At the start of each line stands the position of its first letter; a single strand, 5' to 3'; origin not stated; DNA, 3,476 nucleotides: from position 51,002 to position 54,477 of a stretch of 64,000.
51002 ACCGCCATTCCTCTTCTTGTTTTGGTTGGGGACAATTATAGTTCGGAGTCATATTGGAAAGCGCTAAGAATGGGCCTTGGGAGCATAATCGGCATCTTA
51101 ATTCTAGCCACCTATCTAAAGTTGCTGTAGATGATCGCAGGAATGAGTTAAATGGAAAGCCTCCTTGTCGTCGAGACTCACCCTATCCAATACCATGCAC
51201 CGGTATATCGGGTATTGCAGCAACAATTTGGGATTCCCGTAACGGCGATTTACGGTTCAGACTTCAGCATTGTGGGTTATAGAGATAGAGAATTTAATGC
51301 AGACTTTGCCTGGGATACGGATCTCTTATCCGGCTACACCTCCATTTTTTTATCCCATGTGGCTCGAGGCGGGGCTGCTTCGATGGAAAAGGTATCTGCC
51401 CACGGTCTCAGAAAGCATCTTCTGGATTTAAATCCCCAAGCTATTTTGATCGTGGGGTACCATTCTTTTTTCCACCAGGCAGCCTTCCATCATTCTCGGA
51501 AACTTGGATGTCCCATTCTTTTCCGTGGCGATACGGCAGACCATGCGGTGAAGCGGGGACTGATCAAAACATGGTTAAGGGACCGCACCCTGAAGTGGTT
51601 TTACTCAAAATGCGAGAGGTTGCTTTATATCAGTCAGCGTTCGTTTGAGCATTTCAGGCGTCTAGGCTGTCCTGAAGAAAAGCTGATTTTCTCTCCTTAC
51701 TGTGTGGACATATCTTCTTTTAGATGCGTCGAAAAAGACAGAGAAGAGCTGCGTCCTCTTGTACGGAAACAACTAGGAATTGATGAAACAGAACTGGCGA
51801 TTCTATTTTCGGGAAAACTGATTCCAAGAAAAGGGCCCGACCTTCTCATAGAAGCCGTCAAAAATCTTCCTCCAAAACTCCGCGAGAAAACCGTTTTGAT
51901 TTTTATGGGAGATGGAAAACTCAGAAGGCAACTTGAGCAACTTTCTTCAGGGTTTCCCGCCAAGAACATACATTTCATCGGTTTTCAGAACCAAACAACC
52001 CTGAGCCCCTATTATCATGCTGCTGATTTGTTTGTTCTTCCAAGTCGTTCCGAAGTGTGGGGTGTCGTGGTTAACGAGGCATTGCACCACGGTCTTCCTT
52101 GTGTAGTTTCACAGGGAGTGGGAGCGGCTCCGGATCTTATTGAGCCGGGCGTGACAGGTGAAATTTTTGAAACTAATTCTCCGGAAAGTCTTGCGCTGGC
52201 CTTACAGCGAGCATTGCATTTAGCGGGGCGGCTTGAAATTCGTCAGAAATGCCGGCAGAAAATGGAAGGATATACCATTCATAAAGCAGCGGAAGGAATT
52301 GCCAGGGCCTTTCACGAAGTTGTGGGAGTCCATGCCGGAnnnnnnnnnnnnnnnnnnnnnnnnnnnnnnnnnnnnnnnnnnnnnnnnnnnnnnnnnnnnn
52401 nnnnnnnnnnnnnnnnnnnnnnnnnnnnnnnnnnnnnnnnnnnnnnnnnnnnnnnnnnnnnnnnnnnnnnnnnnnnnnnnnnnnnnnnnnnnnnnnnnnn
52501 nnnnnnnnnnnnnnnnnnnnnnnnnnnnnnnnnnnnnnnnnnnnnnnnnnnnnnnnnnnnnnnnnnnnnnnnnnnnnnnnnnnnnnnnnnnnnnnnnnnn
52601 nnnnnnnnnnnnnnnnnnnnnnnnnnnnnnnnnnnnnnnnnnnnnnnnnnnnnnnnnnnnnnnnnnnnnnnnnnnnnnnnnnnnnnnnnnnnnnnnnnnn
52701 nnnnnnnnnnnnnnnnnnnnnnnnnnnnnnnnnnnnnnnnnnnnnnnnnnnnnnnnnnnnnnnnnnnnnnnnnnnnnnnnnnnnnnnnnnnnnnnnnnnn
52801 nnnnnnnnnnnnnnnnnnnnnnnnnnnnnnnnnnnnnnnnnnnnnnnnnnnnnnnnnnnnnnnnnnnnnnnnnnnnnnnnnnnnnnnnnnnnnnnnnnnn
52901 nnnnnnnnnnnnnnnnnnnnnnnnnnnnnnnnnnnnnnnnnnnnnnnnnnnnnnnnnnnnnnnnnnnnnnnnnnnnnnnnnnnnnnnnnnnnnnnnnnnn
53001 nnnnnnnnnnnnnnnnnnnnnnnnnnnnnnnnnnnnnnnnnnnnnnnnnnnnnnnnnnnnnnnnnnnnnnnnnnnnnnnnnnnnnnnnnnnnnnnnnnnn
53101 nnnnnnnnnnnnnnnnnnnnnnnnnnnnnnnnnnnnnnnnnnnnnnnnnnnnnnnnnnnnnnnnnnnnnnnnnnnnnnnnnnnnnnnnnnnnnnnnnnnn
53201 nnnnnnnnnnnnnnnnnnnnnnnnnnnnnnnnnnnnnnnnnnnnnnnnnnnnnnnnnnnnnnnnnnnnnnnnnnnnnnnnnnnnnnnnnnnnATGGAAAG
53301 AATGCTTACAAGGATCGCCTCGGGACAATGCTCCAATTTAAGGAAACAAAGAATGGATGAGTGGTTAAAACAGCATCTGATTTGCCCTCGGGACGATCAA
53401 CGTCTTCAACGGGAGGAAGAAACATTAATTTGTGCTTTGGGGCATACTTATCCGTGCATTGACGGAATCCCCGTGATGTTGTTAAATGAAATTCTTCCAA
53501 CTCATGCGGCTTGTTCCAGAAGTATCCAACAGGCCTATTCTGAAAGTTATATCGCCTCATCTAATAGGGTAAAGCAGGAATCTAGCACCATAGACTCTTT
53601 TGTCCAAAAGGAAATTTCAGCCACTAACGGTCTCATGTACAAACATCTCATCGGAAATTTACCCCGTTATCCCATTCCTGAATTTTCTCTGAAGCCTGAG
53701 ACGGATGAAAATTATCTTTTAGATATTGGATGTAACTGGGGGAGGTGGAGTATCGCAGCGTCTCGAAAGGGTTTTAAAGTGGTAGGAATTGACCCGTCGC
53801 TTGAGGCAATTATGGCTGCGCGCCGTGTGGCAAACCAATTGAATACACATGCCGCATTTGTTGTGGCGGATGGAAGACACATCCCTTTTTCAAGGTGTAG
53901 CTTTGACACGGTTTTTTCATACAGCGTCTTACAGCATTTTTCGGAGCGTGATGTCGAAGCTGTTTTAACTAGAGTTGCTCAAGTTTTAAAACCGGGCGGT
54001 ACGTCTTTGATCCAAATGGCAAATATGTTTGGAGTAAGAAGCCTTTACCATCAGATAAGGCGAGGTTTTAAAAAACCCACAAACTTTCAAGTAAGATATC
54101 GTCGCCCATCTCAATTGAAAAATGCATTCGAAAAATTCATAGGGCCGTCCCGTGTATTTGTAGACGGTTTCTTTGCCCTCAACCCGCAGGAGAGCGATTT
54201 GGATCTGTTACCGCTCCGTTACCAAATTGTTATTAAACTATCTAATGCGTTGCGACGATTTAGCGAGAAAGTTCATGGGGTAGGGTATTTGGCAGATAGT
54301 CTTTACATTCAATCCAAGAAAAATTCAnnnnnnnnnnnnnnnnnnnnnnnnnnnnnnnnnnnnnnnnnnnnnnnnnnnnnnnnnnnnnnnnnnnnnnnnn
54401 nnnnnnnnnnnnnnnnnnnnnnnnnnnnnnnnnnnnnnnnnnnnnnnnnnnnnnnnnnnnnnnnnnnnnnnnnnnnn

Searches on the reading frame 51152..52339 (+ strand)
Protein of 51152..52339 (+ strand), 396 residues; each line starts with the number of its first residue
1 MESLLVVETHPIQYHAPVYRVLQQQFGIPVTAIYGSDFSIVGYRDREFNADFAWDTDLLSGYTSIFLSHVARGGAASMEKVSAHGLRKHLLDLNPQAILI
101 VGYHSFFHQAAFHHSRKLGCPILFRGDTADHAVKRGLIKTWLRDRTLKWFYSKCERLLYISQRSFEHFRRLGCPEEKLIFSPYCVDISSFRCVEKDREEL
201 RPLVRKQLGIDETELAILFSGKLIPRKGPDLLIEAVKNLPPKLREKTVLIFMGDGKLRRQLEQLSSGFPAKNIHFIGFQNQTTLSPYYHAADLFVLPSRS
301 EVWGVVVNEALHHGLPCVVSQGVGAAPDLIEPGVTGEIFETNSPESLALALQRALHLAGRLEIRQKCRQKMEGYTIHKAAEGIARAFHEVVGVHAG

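Call 43: search_protein_families(library=pfam, proteins=[window:51152-52339:+], max_evalue=0.001)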
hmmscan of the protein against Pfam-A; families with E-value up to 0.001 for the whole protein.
window:51152-52339:+ (396 aa): 5 families
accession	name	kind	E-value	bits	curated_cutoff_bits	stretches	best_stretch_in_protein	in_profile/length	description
PF00534.26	Glycos_transf_1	-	1.5e-38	132.5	26.4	1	204-369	5-167/172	Glycosyl transferases group 1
PF13692.12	Glyco_trans_1_4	-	4e-28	98.9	27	1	216-355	3-140/142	Glycosyl transferases group 1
PF20706.3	GT4-conflict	-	5.7e-11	42.5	26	1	211-337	194-327/385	Family 4 Glycosyltransferase in conflict systems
PF13439.12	Glyco_transf_4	-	5.9e-05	23.6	28.5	1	84-187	62-168/170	Glycosyltransferase Family 4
PF13579.12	Glyco_trans_4_4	-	7.1e-05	23.6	29.7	1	83-183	60-157/158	Glycosyl transferase 4-like domain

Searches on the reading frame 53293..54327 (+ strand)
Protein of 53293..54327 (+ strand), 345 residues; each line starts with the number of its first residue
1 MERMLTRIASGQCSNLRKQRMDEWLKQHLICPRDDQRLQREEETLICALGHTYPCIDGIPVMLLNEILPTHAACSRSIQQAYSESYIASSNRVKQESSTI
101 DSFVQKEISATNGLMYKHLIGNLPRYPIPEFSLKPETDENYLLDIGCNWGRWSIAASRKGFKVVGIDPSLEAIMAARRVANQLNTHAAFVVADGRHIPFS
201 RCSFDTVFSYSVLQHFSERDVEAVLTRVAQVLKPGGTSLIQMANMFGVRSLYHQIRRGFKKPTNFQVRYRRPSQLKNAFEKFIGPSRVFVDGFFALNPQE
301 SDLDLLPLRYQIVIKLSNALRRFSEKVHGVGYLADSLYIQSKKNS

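Call 44: search_protein_families(library=pfam, proteins=[window:53293-54327:+], max_evalue=0.001)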
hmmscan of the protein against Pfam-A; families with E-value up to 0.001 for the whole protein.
window:53293-54327:+ (345 aa): 10 families
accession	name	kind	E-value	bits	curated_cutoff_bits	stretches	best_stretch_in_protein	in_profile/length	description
PF13649.12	Methyltransf_25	-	1.5e-22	80.5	27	1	143-236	2-97/97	Methyltransferase domain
PF08241.18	Methyltransf_11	-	5.6e-20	72.2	21.2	1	143-239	1-94/95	Methyltransferase domain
PF08242.18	Methyltransf_12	-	1.7e-16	61.1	30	1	143-237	1-97/98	Methyltransferase domain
PF13489.12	Methyltransf_23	-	1.3e-15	57.9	27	1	130-282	15-157/164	Methyltransferase domain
PF13847.12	Methyltransf_31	-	1.5e-13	51.1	27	1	139-257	4-124/145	Methyltransferase domain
PF02353.26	CMAS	-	6.4e-10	39.2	27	1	140-249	64-173/273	Mycolic acid cyclopropane synthetase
PF01209.24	Ubie_methyltran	-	3.7e-06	26.9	20.1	1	139-238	48-149/233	ubiE/COQ5 methyltransferase family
PF08003.17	Methyltransf_9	-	6.8e-06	25.7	23.8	1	139-240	116-217/315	Protein of unknown function (DUF1698)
PF03848.20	TehB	-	6.2e-05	23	20.4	1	142-243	34-135/193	Tellurite resistance protein TehB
PF01728.25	FtsJ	-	0.00029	21.3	24.1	0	138-265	21-162/181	FtsJ-like methyltransferase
